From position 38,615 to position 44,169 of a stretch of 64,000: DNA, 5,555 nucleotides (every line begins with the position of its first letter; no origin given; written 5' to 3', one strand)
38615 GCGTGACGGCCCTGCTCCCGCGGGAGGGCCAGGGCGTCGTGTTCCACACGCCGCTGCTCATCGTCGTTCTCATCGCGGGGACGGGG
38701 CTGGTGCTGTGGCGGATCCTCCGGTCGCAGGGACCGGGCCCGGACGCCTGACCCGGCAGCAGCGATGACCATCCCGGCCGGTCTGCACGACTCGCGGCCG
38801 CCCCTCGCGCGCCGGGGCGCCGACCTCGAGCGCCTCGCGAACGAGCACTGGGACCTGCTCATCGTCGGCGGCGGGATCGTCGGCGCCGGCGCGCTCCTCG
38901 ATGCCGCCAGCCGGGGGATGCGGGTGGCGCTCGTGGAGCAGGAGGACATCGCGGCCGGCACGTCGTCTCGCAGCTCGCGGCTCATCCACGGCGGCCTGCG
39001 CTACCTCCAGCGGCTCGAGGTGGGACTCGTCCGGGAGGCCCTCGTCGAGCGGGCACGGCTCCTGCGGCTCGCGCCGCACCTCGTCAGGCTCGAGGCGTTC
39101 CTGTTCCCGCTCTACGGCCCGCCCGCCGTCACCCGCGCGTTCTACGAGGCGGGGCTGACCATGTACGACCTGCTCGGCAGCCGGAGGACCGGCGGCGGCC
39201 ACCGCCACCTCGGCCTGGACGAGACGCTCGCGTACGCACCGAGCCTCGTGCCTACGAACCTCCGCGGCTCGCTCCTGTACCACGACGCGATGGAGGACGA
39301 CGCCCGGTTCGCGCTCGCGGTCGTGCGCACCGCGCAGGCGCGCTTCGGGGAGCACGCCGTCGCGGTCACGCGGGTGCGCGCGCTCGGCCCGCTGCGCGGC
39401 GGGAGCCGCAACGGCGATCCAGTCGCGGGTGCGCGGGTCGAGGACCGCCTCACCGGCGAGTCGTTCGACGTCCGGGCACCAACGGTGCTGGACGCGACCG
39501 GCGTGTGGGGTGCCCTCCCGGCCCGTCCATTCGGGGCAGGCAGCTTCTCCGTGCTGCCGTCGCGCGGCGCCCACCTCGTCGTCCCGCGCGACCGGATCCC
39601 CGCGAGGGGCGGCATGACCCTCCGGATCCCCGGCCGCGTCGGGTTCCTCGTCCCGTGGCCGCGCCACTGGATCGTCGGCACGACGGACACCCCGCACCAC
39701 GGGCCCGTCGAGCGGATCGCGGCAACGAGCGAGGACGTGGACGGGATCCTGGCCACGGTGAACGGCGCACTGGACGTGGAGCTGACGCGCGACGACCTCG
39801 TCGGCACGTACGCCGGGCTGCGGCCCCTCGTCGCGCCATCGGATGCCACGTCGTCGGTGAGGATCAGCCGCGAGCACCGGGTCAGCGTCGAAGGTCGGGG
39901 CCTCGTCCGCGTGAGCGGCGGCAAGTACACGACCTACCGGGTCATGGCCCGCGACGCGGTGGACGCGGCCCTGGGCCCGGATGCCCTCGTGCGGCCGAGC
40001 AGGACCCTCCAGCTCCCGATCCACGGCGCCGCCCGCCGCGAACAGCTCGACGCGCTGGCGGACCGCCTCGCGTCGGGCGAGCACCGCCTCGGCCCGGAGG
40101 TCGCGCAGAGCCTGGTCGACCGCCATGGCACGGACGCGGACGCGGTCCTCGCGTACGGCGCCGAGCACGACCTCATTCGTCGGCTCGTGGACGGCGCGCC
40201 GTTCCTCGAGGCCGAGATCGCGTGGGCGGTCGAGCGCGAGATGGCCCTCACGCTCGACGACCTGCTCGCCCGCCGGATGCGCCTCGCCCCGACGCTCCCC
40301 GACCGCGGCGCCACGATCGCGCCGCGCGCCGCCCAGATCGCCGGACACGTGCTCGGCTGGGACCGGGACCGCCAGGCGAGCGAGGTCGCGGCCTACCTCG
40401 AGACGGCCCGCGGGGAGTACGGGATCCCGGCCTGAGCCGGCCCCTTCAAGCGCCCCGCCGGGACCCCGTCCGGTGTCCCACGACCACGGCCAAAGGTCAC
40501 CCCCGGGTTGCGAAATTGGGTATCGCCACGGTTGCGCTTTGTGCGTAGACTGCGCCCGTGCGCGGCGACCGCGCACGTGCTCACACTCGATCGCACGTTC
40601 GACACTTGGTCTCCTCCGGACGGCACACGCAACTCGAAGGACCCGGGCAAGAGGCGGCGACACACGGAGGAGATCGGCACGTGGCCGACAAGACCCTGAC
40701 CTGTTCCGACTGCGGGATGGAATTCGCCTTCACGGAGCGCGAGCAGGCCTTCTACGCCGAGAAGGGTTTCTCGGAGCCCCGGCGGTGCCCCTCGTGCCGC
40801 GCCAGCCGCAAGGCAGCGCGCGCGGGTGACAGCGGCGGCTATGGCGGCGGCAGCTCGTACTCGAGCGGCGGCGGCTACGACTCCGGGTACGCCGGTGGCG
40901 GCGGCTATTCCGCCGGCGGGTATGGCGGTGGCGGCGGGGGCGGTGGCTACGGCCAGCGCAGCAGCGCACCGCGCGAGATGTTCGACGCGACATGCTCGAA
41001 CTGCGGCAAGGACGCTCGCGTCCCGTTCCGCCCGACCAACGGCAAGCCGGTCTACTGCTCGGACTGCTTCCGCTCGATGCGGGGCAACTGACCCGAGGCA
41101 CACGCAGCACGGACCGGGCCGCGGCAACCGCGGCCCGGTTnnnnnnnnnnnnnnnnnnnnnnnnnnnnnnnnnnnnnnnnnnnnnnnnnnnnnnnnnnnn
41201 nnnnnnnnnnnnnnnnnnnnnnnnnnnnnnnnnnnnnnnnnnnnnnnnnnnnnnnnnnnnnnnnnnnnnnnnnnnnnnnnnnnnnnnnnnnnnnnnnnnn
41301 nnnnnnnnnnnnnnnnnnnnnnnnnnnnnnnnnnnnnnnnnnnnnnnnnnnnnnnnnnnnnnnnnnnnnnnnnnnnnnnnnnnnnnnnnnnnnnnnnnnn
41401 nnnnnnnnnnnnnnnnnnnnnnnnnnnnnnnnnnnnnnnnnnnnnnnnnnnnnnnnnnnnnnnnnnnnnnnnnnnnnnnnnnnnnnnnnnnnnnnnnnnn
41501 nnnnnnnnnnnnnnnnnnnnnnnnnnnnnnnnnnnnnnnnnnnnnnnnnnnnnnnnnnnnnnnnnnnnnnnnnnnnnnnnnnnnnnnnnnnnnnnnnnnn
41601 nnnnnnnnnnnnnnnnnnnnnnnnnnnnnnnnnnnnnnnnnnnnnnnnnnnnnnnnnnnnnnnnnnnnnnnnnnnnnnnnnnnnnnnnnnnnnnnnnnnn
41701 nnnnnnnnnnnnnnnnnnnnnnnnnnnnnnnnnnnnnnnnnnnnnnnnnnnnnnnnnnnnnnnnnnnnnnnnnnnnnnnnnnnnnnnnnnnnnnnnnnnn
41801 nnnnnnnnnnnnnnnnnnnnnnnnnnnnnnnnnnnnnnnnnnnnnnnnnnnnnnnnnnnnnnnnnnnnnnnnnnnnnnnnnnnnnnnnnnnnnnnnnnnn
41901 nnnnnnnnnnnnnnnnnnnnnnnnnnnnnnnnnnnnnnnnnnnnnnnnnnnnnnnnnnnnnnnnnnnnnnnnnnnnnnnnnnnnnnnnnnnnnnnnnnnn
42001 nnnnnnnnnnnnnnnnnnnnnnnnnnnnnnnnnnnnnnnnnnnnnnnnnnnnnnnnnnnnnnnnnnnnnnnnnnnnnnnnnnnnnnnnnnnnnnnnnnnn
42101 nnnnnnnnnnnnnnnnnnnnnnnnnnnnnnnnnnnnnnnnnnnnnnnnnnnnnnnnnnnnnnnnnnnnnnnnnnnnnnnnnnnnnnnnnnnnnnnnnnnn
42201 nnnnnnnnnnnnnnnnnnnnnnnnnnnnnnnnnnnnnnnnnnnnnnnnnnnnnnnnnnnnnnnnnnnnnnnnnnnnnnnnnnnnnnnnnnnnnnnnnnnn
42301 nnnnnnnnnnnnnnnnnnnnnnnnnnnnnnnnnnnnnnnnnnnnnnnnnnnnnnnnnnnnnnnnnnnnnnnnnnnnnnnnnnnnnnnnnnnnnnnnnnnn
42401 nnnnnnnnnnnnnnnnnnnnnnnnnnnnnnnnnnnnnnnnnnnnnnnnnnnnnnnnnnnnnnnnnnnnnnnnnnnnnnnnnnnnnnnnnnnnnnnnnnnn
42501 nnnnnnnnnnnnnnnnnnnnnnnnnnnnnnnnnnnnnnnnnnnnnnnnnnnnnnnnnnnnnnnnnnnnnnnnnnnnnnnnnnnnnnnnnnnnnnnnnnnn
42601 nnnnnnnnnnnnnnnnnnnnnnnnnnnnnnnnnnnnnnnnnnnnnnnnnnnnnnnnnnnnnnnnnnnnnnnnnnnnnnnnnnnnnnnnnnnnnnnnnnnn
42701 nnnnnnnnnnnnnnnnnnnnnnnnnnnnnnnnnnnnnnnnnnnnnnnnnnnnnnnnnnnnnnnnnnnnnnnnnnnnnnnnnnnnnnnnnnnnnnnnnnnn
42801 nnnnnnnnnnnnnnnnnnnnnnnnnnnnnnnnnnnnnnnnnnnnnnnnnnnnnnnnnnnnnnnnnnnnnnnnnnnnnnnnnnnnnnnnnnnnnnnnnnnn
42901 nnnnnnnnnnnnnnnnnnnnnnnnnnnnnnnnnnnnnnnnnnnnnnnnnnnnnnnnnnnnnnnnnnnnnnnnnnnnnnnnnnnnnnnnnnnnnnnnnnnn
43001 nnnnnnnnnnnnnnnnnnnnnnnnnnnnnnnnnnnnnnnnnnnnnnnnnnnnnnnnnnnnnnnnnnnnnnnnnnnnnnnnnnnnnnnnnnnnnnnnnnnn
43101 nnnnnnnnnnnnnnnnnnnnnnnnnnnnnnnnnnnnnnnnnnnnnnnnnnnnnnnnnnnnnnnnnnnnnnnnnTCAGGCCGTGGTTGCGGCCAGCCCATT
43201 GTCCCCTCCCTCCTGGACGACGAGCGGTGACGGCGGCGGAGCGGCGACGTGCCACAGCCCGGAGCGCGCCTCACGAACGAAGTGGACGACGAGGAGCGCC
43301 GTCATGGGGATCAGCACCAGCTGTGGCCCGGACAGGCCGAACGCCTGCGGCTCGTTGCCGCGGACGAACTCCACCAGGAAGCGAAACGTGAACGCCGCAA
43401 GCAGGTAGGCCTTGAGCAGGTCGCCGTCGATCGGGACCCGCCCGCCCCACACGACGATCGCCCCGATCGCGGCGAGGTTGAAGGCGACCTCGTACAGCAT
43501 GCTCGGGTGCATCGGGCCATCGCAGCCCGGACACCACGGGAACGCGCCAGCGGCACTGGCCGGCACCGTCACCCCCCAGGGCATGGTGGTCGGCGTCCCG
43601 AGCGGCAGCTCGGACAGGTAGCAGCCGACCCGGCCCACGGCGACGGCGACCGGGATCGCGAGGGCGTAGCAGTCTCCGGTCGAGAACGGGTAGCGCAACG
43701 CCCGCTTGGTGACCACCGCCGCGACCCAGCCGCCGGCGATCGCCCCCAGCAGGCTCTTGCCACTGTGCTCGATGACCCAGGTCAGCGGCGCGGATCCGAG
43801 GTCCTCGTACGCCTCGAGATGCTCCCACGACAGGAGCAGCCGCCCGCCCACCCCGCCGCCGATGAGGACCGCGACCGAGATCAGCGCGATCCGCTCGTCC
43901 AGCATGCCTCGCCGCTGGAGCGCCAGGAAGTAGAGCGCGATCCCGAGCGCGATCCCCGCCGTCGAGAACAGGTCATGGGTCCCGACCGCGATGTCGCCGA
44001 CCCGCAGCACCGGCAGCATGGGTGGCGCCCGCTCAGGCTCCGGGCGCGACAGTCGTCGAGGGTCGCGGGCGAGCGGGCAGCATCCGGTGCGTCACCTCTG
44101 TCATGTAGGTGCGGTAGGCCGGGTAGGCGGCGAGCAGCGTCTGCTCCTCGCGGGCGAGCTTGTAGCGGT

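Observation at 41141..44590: Membrane operon combining an ICMT/PEMT-like methyltransferase, a divergent Lgt paralogue, a single-Cys membrane protein and a Tes/MJ0619-like radical SAM enzyme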

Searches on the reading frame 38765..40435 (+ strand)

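Call 42: search_protein_families(library=pfam, proteins=[window:38765-40435:+], max_evalue=0.1)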
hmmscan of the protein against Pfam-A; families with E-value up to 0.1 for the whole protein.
window:38765-40435:+ (556 aa): 7 families
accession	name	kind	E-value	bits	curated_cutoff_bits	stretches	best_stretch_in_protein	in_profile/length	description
PF01266.30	DAO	-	2.8e-39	136.1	27.9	1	30-369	1-322/353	FAD dependent oxidoreductase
PF16901.10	DAO_C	-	3.3e-26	92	31.4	1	412-536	1-125/126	C-terminal domain of alpha-glycerophosphate oxidase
PF12831.13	FAD_oxidored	-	6.8e-06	26.1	27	1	30-91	1-63/416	FAD dependent oxidoreductase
PF00890.30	FAD_binding_2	-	0.00015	21.6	20.4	1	30-71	1-42/414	FAD binding domain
PF13450.12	NAD_binding_8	-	0.0028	18.3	21.9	1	33-75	1-41/68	NAD(P)-binding Rossmann-like domain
PF07992.20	Pyr_redox_2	-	0.041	13.7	26.1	1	30-61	2-33/291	Pyridine nucleotide-disulphide oxidoreductase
PF14030.11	DUF4245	-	0.064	13.7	30.1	0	360-434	99-164/165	Protein of unknown function (DUF4245)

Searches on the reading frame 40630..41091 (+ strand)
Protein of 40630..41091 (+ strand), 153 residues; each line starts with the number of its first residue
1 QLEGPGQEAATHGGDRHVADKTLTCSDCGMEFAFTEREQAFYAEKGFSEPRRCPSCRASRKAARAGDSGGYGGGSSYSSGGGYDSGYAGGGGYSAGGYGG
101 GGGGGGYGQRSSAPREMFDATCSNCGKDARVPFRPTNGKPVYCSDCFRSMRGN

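Call 42: search_protein_families(library=pfam, proteins=[window:40630-41091:+], max_evalue=0.1)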
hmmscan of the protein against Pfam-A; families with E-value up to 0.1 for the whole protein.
window:40630-41091:+ (153 aa): 9 families
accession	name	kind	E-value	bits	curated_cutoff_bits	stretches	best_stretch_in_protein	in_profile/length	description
PF23477.1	zf_Tbcl_2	-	2.5e-19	69.1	27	1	115-151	1-37/37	Probable treble clef zinc finger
PF13451.12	zf_Tbcl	-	3.4e-19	69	24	1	19-64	1-47/48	Probable treble clef domain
PF01155.25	HypA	-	0.018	15.5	28.9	1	21-66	69-102/112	Hydrogenase/urease nickel incorporation, metallochaperone, hypA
PF24455.1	DUF7571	-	0.02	15.6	27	0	22-69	31-80/89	Family of unknown function (DUF7571)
PF12773.13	DZR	-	0.021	15.4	27.3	0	18-61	8-35/45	Double zinc ribbon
PF24445.1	DUF7564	-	0.025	15.4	32.2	0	23-42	6-25/76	Family of unknown function (DUF7564)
PF21344.3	Zn_ribbon_LysW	-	0.084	13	27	0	120-146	1-27/46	Alpha-aminoadipate carrier protein LysW-like, globular domain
PF14522.11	Cytochrome_C7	-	0.09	13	24.8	1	15-64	6-55/67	Cytochrome c7 and related cytochrome c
PF18912.6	DZR_2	-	0.093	13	27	0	120-146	37-55/56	Double zinc ribbon domain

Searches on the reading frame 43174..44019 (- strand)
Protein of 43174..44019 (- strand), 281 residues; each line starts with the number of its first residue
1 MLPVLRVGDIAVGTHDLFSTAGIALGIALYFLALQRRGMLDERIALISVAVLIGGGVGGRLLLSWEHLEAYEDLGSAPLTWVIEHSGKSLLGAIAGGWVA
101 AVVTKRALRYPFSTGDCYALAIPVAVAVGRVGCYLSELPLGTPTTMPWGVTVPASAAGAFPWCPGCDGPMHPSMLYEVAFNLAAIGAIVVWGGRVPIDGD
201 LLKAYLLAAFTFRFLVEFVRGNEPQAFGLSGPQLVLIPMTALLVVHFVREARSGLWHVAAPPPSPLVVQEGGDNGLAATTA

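Call 3: search_protein_families(library=pfam, proteins=[window:43174-44019:-], max_evalue=0.01)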
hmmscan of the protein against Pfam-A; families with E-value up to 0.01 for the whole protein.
window:43174-44019:- (281 aa): 1 family
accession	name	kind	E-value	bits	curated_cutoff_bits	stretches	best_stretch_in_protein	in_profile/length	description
PF01790.23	LGT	-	2.6e-28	99.4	24.9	1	5-248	4-239/240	Prolipoprotein diacylglyceryl transferase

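Call 4: search_protein_families(library=ncbifam, proteins=[window:43174-44019:-], max_evalue=0.01)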
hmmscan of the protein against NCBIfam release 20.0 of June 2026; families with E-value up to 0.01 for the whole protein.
window:43174-44019:- (281 aa): 6 families
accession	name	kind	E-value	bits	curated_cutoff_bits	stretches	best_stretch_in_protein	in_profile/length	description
NF000778.0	PRK00052.3-4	equivalog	1.7e-14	54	334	1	6-247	7-241/252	prolipoprotein diacylglyceryl transferase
TIGR00544.1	lgt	equivalog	4.8e-14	52.4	118.9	1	5-246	15-257/280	prolipoprotein diacylglyceryl transferase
NF009611.0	PRK13108.1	equivalog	4.9e-09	35.7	636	1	6-223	17-247/476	prolipoprotein diacylglyceryl transferase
NF000784.0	PRK00052.4-5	subfamily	5.3e-09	35.6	409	1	4-167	5-168/298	prolipoprotein diacylglyceryl transferase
NF000775.0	PRK00052.2-5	equivalog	5e-05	22.8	428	1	121-222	147-245/288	prolipoprotein diacylglyceryl transferase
NF000779.0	PRK00052.3-5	equivalog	0.00087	19.2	405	1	5-150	11-156/257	prolipoprotein diacylglyceryl transferase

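Call 25: search_solved_structures(query=window:43174-44019:-, max_evalue=0.01, show_alignments=2)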
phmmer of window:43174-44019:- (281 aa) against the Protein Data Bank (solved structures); distinct sequences matched with E-value up to 0.01: 0.

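Call 32: search_solved_structures(query=A2, max_evalue=1, show_alignments=2)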
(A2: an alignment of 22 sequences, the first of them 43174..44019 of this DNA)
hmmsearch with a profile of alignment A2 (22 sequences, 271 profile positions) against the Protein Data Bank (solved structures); distinct sequences matched with E-value up to 1: 1.
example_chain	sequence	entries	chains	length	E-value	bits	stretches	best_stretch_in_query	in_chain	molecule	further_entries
5azb_A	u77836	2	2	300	2.3e-18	69.5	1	3-256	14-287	Prolipoprotein diacylglyceryl transferase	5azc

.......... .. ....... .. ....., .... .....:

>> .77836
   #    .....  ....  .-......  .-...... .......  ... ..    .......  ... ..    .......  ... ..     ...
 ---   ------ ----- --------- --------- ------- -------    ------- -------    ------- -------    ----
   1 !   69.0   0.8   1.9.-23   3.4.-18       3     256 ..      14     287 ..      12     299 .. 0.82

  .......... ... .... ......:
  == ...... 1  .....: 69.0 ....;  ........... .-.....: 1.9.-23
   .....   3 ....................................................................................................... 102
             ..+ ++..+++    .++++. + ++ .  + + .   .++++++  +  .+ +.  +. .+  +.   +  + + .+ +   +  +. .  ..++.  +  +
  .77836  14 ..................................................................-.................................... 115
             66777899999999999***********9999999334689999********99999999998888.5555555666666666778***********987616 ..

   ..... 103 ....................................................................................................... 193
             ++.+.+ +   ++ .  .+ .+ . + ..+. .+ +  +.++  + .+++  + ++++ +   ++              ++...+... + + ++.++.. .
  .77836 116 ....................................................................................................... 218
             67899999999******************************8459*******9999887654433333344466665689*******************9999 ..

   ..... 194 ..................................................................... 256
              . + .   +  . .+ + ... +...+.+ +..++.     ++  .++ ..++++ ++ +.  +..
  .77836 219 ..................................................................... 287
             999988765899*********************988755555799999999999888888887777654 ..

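Call 37: find_homologous_proteins(query=window:43174-44019:-, max_evalue=0.001)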
Query window:43174-44019:- (281 aa): 861 proteins with E <= 0.001 among 8000 candidates; the best 120 are listed.
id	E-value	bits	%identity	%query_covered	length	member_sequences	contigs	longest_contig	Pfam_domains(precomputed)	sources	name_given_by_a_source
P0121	1.4e-181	620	100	100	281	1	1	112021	PF01790.24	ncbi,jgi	ncbi:MAG TPA: prolipoprotein diacylglyceryl transferase family protein [Candidatus Limnocylindrales 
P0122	1.4e-148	512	80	100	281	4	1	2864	PF01790.24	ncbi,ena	-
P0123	1.4e-142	492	77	100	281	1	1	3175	PF01790.24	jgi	jgi:phosphatidylglycerol:prolipoprotein diacylglycerol transferase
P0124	1.3e-139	483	76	99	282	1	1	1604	PF01790.24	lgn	-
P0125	2.6e-139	482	78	99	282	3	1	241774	PF01790.24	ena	-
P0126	2.1e-138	479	78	99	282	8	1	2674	PF01790.24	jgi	jgi:prolipoprotein diacylglyceryltransferase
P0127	1.9e-137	476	78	99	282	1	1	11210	PF01790.24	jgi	jgi:phosphatidylglycerol---prolipoprotein diacylglyceryl transferase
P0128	6.9e-137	474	77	97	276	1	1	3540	PF01790.24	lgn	-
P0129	2.5e-135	469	76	100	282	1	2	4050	PF01790.24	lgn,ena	-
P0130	5.6e-135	467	77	95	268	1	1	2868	PF01790.24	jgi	jgi:prolipoprotein diacylglyceryltransferase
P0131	6.9e-135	467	75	99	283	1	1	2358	PF01790.24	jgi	-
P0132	2.4e-133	462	79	91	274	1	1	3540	PF01790.24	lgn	-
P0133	2.8e-133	462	79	91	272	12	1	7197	PF01790.24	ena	-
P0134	3.6e-133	461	77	91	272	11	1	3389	PF01790.24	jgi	jgi:phosphatidylglycerol:prolipoprotein diacylglycerol transferase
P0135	4.4e-133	461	76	98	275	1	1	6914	PF01790.24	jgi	jgi:prolipoprotein diacylglyceryltransferase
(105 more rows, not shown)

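Call 52: predict_structure(alignment_id=A3)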
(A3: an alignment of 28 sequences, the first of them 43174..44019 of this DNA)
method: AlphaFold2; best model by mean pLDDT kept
length: 281 residues; sequences in the alignment: 28
mean_pLDDT: 81.5   pTM: 0.75
mean pLDDT of the five models: 81.5, 79.7, 78.3, 73.7, 73.3
residues with pLDDT >= 90: 118; 70-90: 97; 50-70: 58; < 50: 8
segments of 3 or more residues with pLDDT < 50: 274-277, 279-281
pLDDT, mean of each block of 10 residues (from residue 1): 72 82 95 95 95 90 65 72 71 89 96 92 95 75 68 67 56 86 97 90 96 88 83 89 95 79 63 49 41
secondary structure, 60 per line:
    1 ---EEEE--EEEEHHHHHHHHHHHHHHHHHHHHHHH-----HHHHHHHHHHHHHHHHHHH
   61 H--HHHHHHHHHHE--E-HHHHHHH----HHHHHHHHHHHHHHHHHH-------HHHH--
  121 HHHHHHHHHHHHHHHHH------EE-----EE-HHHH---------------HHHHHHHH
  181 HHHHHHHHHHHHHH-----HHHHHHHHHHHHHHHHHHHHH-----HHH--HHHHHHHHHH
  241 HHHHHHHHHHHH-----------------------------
elements in order: E4-7 E10-13 H14-36 H42-61 H64-73 H79-85 H90-107 H115-118 H121-137 H154-157 H173-194 H200-220 H231-252

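Call 55: fold_search(model_id=the predicted structure, library=pdb)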
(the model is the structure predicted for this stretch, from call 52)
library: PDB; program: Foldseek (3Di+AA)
matches with E <= 10: 276; with E <= 0.001: 1
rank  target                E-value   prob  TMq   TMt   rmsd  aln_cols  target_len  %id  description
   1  5azb                  6.6e-06  1.00  0.59  0.58   7.4       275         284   21  Crystal structure of Escherichia coli Lgt in complex with phosphatidylglycerol and the inhibitor palmitic acid (released 2016-01-27)
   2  3at7_A                3.8e-01  0.14  0.17  0.18  17.3       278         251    9  Crystal structure of bacterial cell-surface alginate-binding protein Algp7 (released 2011-02-23)
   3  4pxk                  4.5e-01  0.13  0.17  0.18  16.2       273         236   14  Crystal structure of Haloarcula marismortui bacteriorhodopsin I D94N mutant (released 2014-12-17)
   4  9qtq_G                6.0e-01  0.25  0.21  0.22  16.9       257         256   12  Structure of the energy converting methyltransferase (Mtr) of Methanosarcina mazei in complex with a novel protein bin (released 2025-12-24)
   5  4o7g_A                6.0e-01  0.13  0.17  0.21  19.7       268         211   12  Crystal Structure of Ascorbate-bound Cytochrome b561, crystal soaked in 1 M L-ascorbate for 40 minutes (released 2014-02-05)
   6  5cwg                  6.3e-01  0.14  0.17  0.22  16.6       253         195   11  Crystal structure of de novo designed helical repeat protein DHR10 (released 2015-12-16)
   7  9cy3_A                6.9e-01  0.14  0.22  0.14  14.8       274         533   14  Outward-facing Atorvastatin-bound OATP1B1 with sybody Sb5 (released 2025-04-16)
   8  4o6y_B                7.7e-01  0.11  0.16  0.19  19.0       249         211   12  Crystal Structure of Cytochrome b561 (released 2014-02-05)
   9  8zal_J                7.7e-01  0.08  0.15  0.10  18.7       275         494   14  EmrAB-TolC MFS-type tripartite multidrug efflux pump EA (released 2025-04-30)
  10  9k89_0                8.5e-01  0.11  0.18  0.19  19.6       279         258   13  Cryo-EM structure of designed zinc-induced icosahedron Cage-i53-Zn1-HEHE-6 (released 2025-10-29)
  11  7mt8_MODEL_1_R        8.5e-01  0.11  0.17  0.16  23.2       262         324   13  Rhodopsin kinase (GRK1)-S5E/S488E/T489E in complex with rhodopsin (released 2021-07-07)
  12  8hnb_A                8.9e-01  0.08  0.17  0.11  14.3       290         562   12  Cryo-EM structure of human OATP1B1 in apo state (released 2023-09-13)
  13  5o7x_B                9.8e-01  0.09  0.18  0.15  14.5       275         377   11  CRYSTAL STRUCTURE OF S. CEREVISIAE CORE FACTOR AT 3.2A RESOLUTION (released 2017-08-02)
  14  9jv1                  9.8e-01  0.07  0.16  0.11  19.5       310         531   13  Cryo-EM structure of transporter2a1_PGE2 (released 2025-09-10)
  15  4o6y_A                1.0e+00  0.10  0.16  0.19  18.4       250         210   12  Crystal Structure of Cytochrome b561 (released 2014-02-05)
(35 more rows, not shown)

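Call 66: search_protein_families(library=padloc, proteins=[window:43174-44019:-], max_evalue=0.01)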
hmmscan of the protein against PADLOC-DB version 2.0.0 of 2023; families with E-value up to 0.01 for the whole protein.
window:43174-44019:- (281 aa): 0 families
